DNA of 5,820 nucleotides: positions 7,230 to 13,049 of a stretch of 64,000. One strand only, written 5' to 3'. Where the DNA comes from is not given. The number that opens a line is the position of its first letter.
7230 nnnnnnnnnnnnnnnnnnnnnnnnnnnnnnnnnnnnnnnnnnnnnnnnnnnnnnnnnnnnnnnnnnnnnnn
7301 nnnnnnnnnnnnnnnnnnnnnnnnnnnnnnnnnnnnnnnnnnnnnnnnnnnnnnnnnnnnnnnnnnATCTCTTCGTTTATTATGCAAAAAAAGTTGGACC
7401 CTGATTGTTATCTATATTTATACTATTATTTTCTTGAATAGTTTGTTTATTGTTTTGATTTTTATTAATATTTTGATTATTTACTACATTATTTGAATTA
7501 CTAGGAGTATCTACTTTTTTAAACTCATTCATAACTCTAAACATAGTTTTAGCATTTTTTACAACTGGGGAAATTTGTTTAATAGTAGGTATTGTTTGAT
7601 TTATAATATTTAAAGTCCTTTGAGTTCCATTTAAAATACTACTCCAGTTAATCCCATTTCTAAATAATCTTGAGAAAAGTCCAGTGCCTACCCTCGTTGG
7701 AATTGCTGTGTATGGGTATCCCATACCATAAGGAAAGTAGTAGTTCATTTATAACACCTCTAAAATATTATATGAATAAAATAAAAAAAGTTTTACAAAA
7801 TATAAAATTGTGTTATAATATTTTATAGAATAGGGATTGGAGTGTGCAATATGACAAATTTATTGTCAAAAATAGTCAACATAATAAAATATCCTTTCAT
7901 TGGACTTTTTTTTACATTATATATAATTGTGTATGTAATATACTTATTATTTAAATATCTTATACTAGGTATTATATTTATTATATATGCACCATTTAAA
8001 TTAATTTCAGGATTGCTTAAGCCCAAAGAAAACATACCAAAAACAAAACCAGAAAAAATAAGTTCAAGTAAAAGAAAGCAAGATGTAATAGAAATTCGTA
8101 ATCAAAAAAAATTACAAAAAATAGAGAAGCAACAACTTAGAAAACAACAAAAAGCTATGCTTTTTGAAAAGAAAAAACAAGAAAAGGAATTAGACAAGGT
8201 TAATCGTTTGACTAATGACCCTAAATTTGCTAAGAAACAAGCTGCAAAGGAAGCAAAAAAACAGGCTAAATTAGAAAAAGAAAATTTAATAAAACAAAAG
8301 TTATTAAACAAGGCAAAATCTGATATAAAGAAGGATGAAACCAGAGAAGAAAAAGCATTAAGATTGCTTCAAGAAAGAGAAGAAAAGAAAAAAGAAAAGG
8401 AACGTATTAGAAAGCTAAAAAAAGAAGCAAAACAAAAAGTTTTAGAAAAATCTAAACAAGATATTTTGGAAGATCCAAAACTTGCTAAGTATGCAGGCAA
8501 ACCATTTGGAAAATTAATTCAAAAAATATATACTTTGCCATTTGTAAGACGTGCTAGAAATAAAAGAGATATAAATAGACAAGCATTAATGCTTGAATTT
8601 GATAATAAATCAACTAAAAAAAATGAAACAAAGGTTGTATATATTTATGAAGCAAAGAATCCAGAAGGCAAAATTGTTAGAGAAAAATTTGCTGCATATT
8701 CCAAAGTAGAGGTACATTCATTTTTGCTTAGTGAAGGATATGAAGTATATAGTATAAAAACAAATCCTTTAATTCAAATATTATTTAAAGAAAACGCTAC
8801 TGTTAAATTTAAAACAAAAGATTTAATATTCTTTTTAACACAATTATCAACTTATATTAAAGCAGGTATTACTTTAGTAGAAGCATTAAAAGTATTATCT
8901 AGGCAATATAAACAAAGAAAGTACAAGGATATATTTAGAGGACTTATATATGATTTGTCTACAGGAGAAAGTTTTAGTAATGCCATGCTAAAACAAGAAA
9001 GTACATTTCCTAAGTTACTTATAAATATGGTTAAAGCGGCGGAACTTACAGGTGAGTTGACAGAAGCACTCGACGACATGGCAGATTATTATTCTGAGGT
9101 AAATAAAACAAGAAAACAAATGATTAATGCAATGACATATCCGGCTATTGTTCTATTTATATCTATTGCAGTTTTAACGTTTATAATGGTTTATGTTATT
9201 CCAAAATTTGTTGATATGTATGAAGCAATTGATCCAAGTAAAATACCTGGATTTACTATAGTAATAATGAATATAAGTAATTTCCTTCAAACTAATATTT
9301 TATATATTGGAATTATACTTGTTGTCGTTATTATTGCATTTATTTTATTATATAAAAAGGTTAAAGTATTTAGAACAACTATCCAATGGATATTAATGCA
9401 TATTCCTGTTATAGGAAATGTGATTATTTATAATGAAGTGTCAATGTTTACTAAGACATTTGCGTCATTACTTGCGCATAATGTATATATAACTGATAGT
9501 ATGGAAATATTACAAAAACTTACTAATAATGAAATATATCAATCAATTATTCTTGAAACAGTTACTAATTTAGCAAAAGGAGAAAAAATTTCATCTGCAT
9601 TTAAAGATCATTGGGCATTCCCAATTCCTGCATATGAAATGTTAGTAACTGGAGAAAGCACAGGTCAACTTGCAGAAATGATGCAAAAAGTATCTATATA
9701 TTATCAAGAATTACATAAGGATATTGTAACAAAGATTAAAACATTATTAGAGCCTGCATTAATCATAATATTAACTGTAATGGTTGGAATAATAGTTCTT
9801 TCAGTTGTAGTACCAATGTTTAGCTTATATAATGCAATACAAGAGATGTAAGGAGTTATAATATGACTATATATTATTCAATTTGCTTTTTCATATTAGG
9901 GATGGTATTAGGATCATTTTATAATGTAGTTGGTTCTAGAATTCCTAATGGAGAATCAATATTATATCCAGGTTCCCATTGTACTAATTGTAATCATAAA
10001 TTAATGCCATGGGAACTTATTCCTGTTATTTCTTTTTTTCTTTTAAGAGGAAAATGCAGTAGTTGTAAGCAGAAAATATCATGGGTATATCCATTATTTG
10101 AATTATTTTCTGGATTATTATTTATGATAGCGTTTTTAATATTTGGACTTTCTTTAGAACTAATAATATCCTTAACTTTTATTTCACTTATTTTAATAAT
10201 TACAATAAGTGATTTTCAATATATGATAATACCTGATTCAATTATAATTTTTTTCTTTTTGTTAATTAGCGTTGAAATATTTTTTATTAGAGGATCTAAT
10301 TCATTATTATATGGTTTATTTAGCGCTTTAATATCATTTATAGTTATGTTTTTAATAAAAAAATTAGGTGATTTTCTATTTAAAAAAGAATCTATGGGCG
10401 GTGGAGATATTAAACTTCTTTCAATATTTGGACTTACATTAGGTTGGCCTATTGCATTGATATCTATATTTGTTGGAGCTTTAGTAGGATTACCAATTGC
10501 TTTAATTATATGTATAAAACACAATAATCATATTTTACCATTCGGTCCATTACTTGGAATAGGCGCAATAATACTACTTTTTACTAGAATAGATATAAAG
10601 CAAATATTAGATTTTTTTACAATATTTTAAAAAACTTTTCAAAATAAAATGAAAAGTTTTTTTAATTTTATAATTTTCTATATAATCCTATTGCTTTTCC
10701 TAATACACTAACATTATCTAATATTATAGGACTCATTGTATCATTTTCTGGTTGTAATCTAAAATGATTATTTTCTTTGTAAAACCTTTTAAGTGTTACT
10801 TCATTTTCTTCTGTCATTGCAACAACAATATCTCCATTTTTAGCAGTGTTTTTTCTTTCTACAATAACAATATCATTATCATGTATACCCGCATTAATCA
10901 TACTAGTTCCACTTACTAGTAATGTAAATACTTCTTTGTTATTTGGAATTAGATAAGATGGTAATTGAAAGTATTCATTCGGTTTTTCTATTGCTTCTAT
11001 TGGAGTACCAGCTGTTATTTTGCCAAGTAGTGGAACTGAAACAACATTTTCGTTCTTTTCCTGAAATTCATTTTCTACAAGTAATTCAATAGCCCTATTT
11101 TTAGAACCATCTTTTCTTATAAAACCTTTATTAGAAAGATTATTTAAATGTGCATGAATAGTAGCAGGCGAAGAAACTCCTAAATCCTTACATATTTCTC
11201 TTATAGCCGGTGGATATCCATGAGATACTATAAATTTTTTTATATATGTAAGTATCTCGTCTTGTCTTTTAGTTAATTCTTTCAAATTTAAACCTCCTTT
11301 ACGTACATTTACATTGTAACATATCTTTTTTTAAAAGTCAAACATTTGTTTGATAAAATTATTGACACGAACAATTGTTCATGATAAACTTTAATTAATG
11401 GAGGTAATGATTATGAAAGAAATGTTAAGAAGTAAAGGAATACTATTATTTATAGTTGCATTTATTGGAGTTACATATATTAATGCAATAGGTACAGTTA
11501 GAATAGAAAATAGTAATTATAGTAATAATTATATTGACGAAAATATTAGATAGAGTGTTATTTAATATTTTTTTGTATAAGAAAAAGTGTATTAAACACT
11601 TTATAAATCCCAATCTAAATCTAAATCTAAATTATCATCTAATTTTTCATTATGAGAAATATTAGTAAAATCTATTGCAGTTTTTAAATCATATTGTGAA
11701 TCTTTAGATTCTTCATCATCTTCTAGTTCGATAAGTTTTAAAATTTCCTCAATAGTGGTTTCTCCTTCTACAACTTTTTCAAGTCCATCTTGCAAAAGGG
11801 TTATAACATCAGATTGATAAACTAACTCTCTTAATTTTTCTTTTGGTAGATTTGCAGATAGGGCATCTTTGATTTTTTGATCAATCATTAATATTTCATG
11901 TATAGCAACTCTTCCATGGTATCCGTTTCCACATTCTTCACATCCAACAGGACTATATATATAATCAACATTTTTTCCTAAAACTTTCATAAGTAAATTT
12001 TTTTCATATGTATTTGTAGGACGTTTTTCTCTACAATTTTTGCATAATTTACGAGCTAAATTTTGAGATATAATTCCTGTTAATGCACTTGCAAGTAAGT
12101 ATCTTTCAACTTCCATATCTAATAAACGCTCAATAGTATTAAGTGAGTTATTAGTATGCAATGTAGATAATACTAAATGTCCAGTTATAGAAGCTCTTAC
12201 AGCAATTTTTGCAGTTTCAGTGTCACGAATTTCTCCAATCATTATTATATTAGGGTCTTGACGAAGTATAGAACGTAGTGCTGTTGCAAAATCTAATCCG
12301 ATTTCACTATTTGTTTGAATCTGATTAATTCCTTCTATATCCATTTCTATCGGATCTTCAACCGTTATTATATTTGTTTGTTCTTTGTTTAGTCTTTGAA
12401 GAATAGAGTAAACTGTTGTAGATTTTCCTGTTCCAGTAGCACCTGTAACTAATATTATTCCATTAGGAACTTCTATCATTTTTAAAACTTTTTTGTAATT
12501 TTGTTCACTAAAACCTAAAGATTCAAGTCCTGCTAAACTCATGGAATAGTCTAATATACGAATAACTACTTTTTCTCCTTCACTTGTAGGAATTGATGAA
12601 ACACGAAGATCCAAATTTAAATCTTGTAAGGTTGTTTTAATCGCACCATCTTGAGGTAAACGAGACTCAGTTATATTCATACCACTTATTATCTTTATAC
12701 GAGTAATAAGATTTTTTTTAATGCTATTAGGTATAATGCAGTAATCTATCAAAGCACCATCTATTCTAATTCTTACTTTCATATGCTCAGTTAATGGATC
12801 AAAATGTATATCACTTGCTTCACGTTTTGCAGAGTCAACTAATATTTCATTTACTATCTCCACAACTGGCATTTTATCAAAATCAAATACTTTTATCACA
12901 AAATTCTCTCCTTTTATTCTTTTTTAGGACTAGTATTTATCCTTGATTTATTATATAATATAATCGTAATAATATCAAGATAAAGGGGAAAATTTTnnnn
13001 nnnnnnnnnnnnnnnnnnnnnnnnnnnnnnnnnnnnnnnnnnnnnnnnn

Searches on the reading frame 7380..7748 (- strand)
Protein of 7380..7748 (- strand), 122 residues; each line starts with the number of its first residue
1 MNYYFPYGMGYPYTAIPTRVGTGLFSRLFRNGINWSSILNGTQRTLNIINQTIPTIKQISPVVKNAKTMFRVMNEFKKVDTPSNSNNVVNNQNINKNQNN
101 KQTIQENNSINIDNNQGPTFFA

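Call 6: search_protein_families(library=pfam, proteins=[window:7380-7748:-], max_evalue=1)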
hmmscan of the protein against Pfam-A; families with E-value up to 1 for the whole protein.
window:7380-7748:- (122 aa): 2 families
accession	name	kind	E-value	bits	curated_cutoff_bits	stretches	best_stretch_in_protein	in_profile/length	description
PF14181.11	YqfQ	-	1.3e-07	32.3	27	1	29-102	45-120/166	YqfQ-like protein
PF09531.15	Ndc1_Nup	-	0.081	12.1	29.8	1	24-102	320-389/607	Nucleoporin protein Ndc1-Nup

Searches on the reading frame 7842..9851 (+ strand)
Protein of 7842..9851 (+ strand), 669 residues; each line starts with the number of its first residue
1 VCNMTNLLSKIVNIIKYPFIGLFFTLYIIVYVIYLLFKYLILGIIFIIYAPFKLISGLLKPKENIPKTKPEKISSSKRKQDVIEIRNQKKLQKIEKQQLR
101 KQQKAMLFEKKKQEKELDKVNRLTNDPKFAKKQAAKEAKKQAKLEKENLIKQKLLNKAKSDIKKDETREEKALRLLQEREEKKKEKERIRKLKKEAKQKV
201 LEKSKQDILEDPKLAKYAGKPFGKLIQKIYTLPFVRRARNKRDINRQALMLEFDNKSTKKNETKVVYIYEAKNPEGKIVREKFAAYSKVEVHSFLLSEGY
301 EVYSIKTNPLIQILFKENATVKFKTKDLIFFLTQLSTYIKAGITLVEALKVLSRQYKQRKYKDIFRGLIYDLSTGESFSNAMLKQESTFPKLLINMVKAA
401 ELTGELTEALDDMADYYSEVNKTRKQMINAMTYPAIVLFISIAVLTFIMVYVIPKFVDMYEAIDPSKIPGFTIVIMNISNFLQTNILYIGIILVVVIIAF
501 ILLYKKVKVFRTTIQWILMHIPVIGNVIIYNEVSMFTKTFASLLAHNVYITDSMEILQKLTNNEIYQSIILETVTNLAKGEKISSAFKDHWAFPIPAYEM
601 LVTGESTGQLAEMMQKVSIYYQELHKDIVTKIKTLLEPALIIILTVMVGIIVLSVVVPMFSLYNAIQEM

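Call 4: search_protein_families(library=pfam, proteins=[window:7842-9851:+], max_evalue=1)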
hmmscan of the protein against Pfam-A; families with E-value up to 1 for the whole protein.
window:7842-9851:+ (669 aa): 2 families
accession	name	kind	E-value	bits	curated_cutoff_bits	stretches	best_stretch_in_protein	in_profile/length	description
PF00482.28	T2SSF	-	1.4e-48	164.4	25.2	2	331-454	1-125/125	Type II secretion system (T2SS), protein F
PF00229.24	TNF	-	0.079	13.4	23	0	312-378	36-102/127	TNF(Tumour Necrosis Factor) family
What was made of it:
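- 7842..9851 (+): Platform protein (PilC/GspF type) with an N-terminal extension of about 260 aa that has a membrane segment and is lysine-rich. PF00482 in two stretches, E=1e-48 (call 4).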

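Call 38: search_protein_families(library=ncbifam, proteins=[window:7842-9851:+], max_evalue=0.01)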
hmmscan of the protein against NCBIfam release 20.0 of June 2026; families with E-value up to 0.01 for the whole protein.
window:7842-9851:+ (669 aa): 6 families
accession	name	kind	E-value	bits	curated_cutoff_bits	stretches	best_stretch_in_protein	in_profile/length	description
TIGR02120.1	GspF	equivalog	1.8e-76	258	424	1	267-666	1-401/401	type II secretion system inner membrane protein GspF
NF007861.0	PRK10573.1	equivalog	3.5e-68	230.5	401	1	263-668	3-400/401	protein transport protein HofC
NF052607.1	T4PiliAsmPilCThrm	equivalog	1.2e-67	228.7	700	1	266-666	3-404/406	type IV pilus assembly protein PilC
NF052606.1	T4PiliAsmPilCMyx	equivalog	7.7e-59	199.6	700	1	255-667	10-419/419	type IV pilus assembly protein PilC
NF047826.1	T3SSXpsF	equivalog_domain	4.5e-56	190.4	650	1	266-666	3-404/405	type II secretion system protein XpsF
NF041012.2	T4P_ComGB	equivalog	5.6e-42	144.3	240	1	329-662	4-330/332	competence type IV pilus assembly protein ComGB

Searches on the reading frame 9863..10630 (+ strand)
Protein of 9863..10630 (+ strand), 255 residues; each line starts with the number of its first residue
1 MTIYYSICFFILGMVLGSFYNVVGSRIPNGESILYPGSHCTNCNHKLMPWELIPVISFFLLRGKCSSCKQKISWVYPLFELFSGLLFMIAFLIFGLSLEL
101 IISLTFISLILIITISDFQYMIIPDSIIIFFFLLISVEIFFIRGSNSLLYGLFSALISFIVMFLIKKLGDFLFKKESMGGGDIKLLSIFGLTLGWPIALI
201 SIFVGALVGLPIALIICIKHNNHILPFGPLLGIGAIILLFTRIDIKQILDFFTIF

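Call 4: search_protein_families(library=pfam, proteins=[window:9863-10630:+], max_evalue=1)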
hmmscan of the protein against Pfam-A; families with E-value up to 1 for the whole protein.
window:9863-10630:+ (255 aa): 2 families
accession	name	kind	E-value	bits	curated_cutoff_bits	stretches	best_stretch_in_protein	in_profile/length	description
PF06750.18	A24_N_bact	-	9.8e-34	115.7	23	1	11-93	1-83/84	Bacterial Peptidase A24 N-terminal domain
PF01478.23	Peptidase_A24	-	3.1e-16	60.2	26.5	1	105-214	2-104/104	Type IV leader peptidase family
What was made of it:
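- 9863..10630 (+): Prepilin peptidase (A24). PF06750 E=1e-33 and PF01478 E=3e-16 (call 4).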

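Call 38: search_protein_families(library=ncbifam, proteins=[window:9863-10630:+], max_evalue=0.01)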
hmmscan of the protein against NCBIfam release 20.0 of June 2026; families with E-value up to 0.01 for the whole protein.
window:9863-10630:+ (255 aa): 0 families

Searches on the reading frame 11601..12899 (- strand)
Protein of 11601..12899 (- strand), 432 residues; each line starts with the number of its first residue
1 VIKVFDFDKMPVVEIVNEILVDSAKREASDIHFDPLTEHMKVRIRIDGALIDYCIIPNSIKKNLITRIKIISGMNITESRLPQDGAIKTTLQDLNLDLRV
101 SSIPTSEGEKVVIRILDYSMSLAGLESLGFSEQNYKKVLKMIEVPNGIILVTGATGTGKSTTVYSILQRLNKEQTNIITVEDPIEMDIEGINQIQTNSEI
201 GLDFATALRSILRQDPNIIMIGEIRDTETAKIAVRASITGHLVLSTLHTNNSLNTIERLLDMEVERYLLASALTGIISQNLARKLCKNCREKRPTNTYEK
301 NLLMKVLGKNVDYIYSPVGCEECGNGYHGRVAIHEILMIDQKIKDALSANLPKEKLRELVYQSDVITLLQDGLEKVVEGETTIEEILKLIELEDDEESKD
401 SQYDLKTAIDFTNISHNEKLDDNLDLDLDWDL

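Call 4: search_protein_families(library=pfam, proteins=[window:11601-12899:-], max_evalue=1)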
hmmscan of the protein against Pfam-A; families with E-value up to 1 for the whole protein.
window:11601-12899:- (432 aa): 31 families (the best 25 are shown)
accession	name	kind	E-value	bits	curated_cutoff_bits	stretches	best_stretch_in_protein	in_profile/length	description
PF00437.27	T2SSE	-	1e-121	406.5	24.9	1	8-387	4-369/370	Type II/IV secretion system protein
PF13173.12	AAA_14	-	3.6e-05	24.2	27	1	146-238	2-85/129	AAA domain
PF13401.12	AAA_22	-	7e-05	23.6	27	1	146-191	5-50/130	AAA domain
PF01935.23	DUF87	-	0.0001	22.9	23.2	1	150-178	27-56/220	Helicase HerA, central domain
PF20720.3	nSTAND3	-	0.00031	20.9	27.2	1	132-185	4-56/155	Novel STAND NTPase 3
PF12775.13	AAA_7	-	0.00032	20.7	25.8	1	137-180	24-67/181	P-loop containing dynein motor region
PF13191.12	AAA_16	-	0.00065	20.7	32.6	1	147-174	25-52/167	AAA ATPase domain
PF25199.1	nSTAND_NTPase5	-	0.00071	19.9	34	1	147-194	42-90/145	Novel STAND NTPase 5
PF04851.21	ResIII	-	0.0015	18.9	22.5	1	133-186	10-65/164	Type III restriction enzyme, res subunit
PF05673.19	DUF815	-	0.0023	17.5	23.8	1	149-182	56-89/249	Protein of unknown function (DUF815)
PF13245.12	AAA_19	-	0.003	18.2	25.1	1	143-175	8-42/134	AAA domain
PF01637.24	ATPase_2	-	0.0058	16.9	33.2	1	136-194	9-68/225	ATPase domain predominantly from Archaea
PF13555.12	AAA_29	-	0.0071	16.5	27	1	144-163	19-39/61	P-loop containing region of AAA domain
PF07728.20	AAA_5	-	0.011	16.2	22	1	149-233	2-84/139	AAA domain (dynein-related subfamily)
PF05872.18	HerA_C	-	0.011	14.9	22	1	135-205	10-78/502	Helicase HerA-like C-terminal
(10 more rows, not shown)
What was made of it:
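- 11601..12899 (-): T4F assembly ATPase (PilB/GspE type, 432 aa), divergently transcribed from the pilin pair. PF00437 E=1e-121 (call 4).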

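Call 38: search_protein_families(library=ncbifam, proteins=[window:11601-12899:-], max_evalue=0.01)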
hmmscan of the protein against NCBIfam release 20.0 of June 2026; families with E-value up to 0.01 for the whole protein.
window:11601-12899:- (432 aa): 25 families
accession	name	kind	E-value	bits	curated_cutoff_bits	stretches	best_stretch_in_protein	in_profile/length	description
TIGR02533.1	type_II_gspE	equivalog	2e-145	485.2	630.25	1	8-388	105-484/486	type II secretion system ATPase GspE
TIGR02538.1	type_IV_pilB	equivalog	5.5e-140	467.6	675.65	1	8-388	177-560/564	type IV-A pilus assembly ATPase PilB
NF007755.0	PRK10436.1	equivalog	2.4e-131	438.6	617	1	9-392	82-461/465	type II secretion system protein GspE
NF053534.1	T4PilAsmATPsTfpB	equivalog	9.1e-123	410.6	850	1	6-390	195-582/584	type IV pilus assembly ATPase TfpB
NF041000.1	ATPase_ComGA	equivalog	1.4e-78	263.6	300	1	18-282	2-265/267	competence type IV pilus ATPase ComGA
TIGR01420.1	pilT_fam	subfamily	4.3e-52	177.4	319.1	1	17-285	3-271/343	PilT/PilU family type 4a pilus ATPase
TIGR02525.1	plasmid_TraJ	equivalog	4.4e-28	98.3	368.3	1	113-283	122-295/372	plasmid transfer ATPase TraJ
TIGR02524.1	dot_icm_DotB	equivalog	2.3e-22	79.7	463.3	1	138-260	126-257/358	Dot/Icm type IV secretion system ATPase DotB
TIGR02782.1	TrbB_P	equivalog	4.9e-16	58.9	304.55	1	148-261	138-254/303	P-type conjugative transfer ATPase TrbB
NF058587.1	archaellum_moto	equivalog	2.6e-15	56.2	550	1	148-260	277-394/527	archaellum flagellar ATPase motor FlaI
TIGR02788.1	VirB11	equivalog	3.4e-15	55.9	249.95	1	133-264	131-267/308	P-type DNA transfer ATPase VirB11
TIGR03819.1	heli_sec_ATPase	hypoth_equivalog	9.3e-14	51.3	373.15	1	63-260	98-298/340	TadA family conjugal transfer-associated ATPase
NF010469.0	PRK13894.1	subfamily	1e-13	51.4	508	1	138-260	141-265/320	conjugal transfer ATPase TrbB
NF010407.0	PRK13833.1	subfamily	2.7e-11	43.5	499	1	149-264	147-264/323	conjugal transfer protein TrbB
NF010475.0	PRK13900.1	equivalog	9.2e-09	34.8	389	1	131-262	145-282/333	type IV secretion system ATPase VirB11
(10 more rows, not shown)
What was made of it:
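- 11601..12899 (-): NCBIfam: GspE 485 bits, PilB 468 bits, ComGA 264 bits (below its 300 cutoff) (call 38).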
